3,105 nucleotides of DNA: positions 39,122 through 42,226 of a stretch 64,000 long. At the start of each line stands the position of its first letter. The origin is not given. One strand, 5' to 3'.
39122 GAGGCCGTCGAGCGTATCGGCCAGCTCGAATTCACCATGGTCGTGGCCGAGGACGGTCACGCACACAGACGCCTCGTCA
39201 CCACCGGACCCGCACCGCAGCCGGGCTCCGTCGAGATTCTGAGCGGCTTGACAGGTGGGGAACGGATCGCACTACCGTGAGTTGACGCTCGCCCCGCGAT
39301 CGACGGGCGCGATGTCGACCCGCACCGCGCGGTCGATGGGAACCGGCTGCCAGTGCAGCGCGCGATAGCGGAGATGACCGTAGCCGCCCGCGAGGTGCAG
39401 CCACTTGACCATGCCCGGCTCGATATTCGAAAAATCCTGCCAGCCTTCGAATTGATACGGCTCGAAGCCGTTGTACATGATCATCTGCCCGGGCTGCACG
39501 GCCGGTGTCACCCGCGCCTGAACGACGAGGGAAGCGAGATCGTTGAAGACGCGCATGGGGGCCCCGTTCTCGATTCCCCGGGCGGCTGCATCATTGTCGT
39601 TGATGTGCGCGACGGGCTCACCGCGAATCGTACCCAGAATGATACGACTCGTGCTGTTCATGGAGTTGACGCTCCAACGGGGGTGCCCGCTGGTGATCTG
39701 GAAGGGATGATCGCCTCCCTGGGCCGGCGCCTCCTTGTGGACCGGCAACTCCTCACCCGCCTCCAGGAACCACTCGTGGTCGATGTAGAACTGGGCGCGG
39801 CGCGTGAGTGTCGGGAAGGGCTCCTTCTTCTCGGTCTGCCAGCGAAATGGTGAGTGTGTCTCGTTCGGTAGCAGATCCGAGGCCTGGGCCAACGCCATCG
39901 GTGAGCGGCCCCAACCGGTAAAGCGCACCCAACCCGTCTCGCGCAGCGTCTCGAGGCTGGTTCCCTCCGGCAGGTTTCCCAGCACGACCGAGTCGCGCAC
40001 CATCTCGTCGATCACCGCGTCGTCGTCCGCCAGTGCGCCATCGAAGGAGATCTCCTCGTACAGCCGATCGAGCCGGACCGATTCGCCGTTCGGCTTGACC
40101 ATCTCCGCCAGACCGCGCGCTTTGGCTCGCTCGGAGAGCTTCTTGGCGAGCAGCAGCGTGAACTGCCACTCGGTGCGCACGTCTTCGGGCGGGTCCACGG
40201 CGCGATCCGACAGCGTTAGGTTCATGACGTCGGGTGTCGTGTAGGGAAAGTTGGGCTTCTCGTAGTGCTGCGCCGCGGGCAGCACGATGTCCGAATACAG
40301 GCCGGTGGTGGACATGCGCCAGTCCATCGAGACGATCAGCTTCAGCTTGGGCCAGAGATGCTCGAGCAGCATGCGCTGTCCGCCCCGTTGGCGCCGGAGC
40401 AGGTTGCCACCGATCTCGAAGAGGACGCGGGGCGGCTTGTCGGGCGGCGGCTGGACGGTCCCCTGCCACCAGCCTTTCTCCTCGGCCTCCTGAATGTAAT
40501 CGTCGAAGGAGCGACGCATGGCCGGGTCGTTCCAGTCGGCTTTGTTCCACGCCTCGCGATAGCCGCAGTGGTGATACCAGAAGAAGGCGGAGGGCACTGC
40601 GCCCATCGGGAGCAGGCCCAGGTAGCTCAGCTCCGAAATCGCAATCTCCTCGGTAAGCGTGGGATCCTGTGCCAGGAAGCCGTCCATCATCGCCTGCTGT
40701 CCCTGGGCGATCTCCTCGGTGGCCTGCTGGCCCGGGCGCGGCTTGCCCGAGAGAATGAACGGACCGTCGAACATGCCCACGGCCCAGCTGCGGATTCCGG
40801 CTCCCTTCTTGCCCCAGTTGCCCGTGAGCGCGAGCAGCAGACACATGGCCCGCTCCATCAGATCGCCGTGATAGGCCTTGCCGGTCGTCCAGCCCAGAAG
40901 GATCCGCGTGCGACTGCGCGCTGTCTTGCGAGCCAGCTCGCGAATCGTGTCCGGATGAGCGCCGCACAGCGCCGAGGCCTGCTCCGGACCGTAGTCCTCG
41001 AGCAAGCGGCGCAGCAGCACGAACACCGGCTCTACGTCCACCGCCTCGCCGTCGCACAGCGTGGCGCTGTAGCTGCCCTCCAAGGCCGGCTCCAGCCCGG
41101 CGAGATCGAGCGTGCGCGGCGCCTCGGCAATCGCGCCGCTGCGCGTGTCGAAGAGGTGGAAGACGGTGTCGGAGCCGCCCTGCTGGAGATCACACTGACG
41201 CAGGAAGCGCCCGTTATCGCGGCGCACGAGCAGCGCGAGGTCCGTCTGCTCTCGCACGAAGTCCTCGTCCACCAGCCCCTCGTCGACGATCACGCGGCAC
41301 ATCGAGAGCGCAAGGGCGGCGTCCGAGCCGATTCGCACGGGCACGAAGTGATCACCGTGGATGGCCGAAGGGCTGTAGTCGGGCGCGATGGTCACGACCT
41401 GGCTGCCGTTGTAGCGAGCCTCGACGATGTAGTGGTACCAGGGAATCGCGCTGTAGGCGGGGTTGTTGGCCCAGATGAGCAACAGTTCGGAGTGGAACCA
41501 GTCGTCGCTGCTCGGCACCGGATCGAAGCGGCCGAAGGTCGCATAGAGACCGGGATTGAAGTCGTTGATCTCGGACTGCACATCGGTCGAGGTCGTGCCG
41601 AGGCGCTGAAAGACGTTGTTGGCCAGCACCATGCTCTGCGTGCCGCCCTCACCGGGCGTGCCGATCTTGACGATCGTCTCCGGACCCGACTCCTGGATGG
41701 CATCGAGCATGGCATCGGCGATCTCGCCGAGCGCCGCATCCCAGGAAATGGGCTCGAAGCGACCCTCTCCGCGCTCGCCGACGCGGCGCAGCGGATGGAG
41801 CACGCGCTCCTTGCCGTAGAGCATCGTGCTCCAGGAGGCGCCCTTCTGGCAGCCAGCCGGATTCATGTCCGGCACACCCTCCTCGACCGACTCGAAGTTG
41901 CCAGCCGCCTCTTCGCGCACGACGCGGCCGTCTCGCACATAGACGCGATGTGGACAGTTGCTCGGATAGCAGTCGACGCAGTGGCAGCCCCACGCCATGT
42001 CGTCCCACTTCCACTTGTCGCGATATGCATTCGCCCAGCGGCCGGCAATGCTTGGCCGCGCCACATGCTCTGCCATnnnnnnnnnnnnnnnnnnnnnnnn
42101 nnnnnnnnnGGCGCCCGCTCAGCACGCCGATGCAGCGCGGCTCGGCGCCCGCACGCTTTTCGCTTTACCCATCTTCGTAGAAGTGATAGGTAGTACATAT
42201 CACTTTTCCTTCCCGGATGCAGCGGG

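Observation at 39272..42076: Two NarG/EbdA-like molybdoenzyme catalytic subunits, one cytoplasmic and one Tat-exported, with no beta, gamma or chaperone genes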

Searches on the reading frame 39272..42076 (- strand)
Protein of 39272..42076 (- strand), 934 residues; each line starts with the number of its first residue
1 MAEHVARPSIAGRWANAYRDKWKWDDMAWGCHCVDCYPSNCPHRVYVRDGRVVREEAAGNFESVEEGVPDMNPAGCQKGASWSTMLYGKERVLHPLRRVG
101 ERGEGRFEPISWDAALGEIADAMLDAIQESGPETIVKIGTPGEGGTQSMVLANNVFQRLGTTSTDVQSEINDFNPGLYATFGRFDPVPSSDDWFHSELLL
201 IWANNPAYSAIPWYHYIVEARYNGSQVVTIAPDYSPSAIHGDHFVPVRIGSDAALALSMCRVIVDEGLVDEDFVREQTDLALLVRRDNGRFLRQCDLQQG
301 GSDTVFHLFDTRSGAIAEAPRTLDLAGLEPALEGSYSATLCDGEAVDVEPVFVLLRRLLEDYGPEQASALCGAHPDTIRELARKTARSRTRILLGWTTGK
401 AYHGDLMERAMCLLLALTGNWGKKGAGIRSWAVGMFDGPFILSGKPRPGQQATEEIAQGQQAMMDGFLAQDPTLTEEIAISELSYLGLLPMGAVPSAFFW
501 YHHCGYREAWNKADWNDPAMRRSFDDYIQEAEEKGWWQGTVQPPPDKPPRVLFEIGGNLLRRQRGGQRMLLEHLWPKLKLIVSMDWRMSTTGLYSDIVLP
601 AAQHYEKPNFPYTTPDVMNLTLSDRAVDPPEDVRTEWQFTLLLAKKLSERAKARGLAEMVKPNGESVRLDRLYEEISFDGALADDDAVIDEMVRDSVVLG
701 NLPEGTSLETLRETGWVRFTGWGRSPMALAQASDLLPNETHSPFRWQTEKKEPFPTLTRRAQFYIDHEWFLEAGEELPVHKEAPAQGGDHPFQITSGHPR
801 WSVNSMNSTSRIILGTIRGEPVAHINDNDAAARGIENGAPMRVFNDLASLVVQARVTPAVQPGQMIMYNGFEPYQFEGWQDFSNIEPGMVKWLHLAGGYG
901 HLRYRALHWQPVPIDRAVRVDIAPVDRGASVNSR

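Call 6: search_protein_families(library=pfam, proteins=[window:39272-42076:-], max_evalue=0.01)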
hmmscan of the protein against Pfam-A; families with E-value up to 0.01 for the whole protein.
window:39272-42076:- (934 aa): 2 families
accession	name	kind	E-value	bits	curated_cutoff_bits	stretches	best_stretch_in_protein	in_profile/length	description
PF00384.28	Molybdopterin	-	1.9e-32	113.1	24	1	91-645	1-352/353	Molybdopterin oxidoreductase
PF01568.27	Molydop_binding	-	5.7e-14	52.5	26.8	1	792-872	1-81/110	Molydopterin dinucleotide binding domain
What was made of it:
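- Checked: Both carry PF00384 and PF01568 (call 6).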

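Call 7: search_protein_families(library=ncbifam, proteins=[window:39272-42076:-], max_evalue=0.01)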
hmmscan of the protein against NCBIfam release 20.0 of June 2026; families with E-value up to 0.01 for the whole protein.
window:39272-42076:- (934 aa): 24 families
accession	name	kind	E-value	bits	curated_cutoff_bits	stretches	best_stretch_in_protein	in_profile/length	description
TIGR03479.1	DMSO_red_II_alp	subfamily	5.5e-265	881.8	984.75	1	13-922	43-912/913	molybdopterin-dependent oxidoreductase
NF042978.1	EthbenzDh_ebdA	equivalog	1.5e-249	830.6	2000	1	12-922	62-974/977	ethylbenzene dehydrogenase subunit alpha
TIGR01580.1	narG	equivalog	8.2e-63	212.5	1084.15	4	101-296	151-359/1235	nitrate reductase subunit alpha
TIGR02166.1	dmsA_ynfE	subfamily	8.5e-58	196.1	777.7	4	24-275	41-296/794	DMSO/selenate family reductase complex A subunit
NF011566.1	PRK14990.1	exception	8.8e-44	149.7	1600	3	26-275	57-316/814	dimethylsulfoxide reductase subunit A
TIGR01591.1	Fdh-alpha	equivalog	1.6e-43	148.8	666.25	3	41-278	10-238/672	formate dehydrogenase subunit alpha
NF041885.1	selenate_YnfE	exception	7.9e-39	133.1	1675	3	23-274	44-302/805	selenate/tellurate reductase subunit YnfE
NF041884.1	selenate_YnfF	exception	1.9e-35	122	1650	2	24-274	42-295/798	selenate/tellurate reductase subunit YnfF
NF012032.0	PRK15488.1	equivalog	1.1e-31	109.6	694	2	39-141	53-148/759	thiosulfate reductase PhsA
TIGR00509.1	bisC_fam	subfamily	6.7e-31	107.3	1017.55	4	786-870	621-706/772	molybdopterin guanine dinucleotide-containing S/N-oxide reductase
NF011682.0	PRK15102.1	equivalog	1.5e-24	86.2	909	3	364-428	333-397/829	trimethylamine-N-oxide reductase TorA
NF041513.1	formate_DH_Act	exception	3.1e-24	84.9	1400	1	39-430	52-471/1067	formate dehydrogenase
TIGR02164.1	torA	equivalog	4.4e-24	84.6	1465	3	364-428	329-393/824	trimethylamine-N-oxide reductase TorA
TIGR01553.1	formate-DH-alph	equivalog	1.5e-18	66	814.2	1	73-287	88-313/1009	formate dehydrogenase-N subunit alpha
NF010055.0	PRK13532.1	equivalog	1.8e-18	66.2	904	1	14-427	32-405/830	nitrate reductase catalytic subunit NapA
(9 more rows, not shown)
